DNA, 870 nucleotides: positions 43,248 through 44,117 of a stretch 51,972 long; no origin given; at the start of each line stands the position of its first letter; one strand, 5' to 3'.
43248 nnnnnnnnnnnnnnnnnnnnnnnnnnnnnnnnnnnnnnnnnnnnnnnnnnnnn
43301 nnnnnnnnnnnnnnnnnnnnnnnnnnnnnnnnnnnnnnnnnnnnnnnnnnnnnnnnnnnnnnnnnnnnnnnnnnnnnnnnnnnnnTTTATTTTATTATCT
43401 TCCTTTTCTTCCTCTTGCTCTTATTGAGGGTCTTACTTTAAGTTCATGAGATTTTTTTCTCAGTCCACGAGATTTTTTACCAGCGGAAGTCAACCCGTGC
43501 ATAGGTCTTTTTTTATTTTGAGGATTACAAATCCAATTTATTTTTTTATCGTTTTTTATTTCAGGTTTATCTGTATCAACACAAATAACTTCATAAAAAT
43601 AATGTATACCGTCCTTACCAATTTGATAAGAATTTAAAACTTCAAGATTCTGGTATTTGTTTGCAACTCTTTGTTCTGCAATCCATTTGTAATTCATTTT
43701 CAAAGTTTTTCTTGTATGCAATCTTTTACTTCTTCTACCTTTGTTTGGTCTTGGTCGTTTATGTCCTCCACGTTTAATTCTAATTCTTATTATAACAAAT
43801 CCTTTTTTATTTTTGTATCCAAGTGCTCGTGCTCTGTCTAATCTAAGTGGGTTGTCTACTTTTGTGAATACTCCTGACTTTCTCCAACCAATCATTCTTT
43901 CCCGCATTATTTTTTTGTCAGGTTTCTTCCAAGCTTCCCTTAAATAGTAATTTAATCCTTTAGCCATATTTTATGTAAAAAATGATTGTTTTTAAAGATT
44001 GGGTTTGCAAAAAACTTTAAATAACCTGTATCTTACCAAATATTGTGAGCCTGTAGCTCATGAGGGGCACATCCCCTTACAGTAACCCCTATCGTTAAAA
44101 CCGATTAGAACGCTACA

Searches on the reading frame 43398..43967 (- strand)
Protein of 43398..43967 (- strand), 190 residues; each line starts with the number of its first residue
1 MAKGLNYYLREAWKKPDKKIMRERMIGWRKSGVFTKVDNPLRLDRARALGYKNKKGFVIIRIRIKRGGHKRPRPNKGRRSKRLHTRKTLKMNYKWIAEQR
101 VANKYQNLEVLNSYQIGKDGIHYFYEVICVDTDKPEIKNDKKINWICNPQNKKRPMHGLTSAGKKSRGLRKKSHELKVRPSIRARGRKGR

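Call 20: search_protein_families(library=ncbifam, proteins=[window:43398-43967:-], max_evalue=0.01)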
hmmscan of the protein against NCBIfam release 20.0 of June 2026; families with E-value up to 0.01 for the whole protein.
window:43398-43967:- (190 aa): 2 families
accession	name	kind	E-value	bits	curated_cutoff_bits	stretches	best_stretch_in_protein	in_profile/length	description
NF003269.0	PRK04243.1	equivalog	8.6e-68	227.8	178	1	1-189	1-195/196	50S ribosomal protein L15e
TIGR01604.1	PYST-C2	paralog_domain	0.0058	16.7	40.35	1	100-182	9-91/150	Plasmodium yoelii subtelomeric domain PYST-C2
